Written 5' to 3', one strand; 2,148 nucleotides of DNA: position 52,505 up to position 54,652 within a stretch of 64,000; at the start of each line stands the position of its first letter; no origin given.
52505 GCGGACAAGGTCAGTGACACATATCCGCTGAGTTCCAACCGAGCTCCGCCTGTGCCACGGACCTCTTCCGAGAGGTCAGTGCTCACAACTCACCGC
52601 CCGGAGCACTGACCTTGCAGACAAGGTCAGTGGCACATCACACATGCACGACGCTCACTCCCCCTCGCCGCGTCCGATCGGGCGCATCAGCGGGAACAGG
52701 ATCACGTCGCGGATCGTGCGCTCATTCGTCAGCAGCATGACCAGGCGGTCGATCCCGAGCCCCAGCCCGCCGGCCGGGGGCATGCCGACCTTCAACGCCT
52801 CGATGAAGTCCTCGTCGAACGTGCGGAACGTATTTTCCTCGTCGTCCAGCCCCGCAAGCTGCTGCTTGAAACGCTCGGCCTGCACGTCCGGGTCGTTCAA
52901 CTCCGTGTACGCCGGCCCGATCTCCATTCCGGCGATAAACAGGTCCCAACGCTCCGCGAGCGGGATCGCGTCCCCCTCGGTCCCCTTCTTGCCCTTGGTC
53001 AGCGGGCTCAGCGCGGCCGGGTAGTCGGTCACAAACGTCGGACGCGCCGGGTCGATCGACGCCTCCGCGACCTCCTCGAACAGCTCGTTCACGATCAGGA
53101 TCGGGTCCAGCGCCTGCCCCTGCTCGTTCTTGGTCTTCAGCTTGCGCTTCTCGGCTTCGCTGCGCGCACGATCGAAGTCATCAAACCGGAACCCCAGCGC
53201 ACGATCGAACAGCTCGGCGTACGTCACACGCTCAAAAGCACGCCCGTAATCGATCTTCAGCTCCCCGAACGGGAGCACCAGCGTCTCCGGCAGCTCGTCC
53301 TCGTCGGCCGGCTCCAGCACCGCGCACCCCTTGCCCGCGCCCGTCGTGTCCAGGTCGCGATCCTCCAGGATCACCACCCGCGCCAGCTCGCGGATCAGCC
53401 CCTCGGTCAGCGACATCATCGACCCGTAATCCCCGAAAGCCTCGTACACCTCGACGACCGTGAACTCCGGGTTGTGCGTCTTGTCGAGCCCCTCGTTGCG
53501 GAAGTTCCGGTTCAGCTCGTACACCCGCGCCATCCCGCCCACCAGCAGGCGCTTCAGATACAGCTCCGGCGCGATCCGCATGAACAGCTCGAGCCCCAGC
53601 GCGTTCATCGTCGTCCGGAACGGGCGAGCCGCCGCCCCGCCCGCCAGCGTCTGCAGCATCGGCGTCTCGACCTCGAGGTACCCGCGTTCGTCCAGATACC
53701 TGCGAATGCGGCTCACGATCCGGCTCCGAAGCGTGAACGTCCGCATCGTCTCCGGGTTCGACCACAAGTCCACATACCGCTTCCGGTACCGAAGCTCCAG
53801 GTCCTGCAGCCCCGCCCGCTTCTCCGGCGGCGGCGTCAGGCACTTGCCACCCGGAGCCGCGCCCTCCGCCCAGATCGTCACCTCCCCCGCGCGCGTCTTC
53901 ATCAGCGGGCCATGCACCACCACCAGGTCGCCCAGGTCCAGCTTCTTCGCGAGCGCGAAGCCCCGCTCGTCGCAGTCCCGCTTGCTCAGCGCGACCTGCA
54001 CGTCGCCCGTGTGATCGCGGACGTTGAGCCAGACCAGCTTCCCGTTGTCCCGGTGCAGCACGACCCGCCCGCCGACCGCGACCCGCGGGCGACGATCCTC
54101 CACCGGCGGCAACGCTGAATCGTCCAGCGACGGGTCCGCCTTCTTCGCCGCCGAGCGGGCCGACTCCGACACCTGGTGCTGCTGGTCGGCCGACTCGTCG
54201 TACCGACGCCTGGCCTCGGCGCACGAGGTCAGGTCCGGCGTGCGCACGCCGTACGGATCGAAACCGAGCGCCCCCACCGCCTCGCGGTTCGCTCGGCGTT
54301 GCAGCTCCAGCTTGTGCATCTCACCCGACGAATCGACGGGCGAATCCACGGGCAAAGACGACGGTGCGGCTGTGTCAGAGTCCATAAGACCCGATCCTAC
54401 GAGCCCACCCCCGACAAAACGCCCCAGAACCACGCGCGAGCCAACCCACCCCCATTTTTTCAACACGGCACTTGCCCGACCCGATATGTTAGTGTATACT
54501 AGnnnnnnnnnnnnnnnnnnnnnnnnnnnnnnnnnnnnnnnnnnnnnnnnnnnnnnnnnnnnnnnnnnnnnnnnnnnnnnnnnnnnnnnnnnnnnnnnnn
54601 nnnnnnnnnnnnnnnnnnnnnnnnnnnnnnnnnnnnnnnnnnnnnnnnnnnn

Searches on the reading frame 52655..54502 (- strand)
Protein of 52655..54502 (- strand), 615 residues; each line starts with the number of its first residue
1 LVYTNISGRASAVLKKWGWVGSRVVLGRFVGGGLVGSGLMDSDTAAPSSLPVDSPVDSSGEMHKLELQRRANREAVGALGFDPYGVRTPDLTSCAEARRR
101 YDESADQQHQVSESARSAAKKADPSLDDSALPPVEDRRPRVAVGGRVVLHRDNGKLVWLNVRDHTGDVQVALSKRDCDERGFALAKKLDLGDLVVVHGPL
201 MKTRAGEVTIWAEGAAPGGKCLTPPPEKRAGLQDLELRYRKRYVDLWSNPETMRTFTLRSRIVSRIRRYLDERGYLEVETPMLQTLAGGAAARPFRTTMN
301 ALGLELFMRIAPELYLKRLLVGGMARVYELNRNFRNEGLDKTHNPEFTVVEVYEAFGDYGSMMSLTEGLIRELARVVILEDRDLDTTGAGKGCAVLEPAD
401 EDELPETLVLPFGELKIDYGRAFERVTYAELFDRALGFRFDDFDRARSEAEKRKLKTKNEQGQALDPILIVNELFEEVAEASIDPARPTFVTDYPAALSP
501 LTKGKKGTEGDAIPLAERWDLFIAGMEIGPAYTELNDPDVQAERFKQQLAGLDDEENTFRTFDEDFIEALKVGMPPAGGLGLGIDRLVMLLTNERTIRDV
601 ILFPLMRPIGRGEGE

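Call 65: search_protein_families(library=pfam, proteins=[window:52655-54502:-], max_evalue=0.00001)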
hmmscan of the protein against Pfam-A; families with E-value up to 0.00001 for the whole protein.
window:52655-54502:- (615 aa): 2 families
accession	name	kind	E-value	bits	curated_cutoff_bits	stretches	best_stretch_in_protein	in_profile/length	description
PF00152.25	tRNA-synt_2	-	1.2e-85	287.7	25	1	235-606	2-307/308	tRNA synthetases class II (D, K and N)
PF01336.31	tRNA_anti-codon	-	5.5e-11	42.7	27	1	141-213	1-70/75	OB-fold nucleic acid binding domain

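Call 87: search_protein_families(library=ncbifam, proteins=[window:52655-54466:-], max_evalue=1e-10)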
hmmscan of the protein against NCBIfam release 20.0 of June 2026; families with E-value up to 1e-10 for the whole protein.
window:52655-54466:- (603 aa): 14 families
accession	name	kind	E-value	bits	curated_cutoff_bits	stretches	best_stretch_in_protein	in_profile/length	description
NF001756.1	PRK00484.1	subfamily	7.2e-156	519.6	468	2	88-366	21-291/488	lysine--tRNA ligase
TIGR00499.1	lysS_bact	equivalog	1.2e-144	482.7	427.6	1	88-596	19-494/496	lysine--tRNA ligase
NF002821.0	PRK02983.1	equivalog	3.4e-139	465.8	742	1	56-596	624-1100/1102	bifunctional lysylphosphatidylglycerol synthetase/lysine--tRNA ligase LysX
NF009101.0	PRK12445.1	subfamily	1.1e-114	383.8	1026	2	128-366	67-306/505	lysine--tRNA ligase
TIGR00462.1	genX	equivalog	3.4e-64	217.2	286.9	1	246-591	3-304/304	EF-P lysine aminoacylase EpmA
NF006828.0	PRK09350.1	equivalog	4.9e-58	196.9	264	1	234-594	6-323/325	elongation factor P--(R)-beta-lysine ligase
TIGR00459.1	aspS_bact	equivalog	2.4e-49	168.2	373.85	2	128-366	18-261/586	aspartate--tRNA ligase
NF001750.0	PRK00476.1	equivalog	6.2e-46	156.9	443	2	128-365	20-265/590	aspartate--tRNA ligase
NF003483.0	PRK05159.1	equivalog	5.7e-38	130.9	353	2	127-365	18-258/438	aspartate--tRNA(Asn) ligase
TIGR00458.1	aspS_nondisc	equivalog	2.5e-36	125.6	368.4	1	127-593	13-421/428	aspartate--tRNA(Asn) ligase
NF009460.0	PRK12820.1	equivalog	5e-33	114.2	1379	1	222-361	152-290/723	bifunctional aspartyl-tRNA synthetase/aspartyl/glutamyl-tRNA amidotransferase subunit C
NF003037.0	PRK03932.1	equivalog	1.8e-22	79.9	414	1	128-369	18-266/451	asparagine--tRNA ligase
TIGR00457.1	asnS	equivalog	2.4e-21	76.1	342.6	1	127-593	17-448/455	asparagine--tRNA ligase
NF005052.0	PRK06462.1-1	equivalog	3.3e-11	42.9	368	0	231-373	35-182/353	asparagine synthetase A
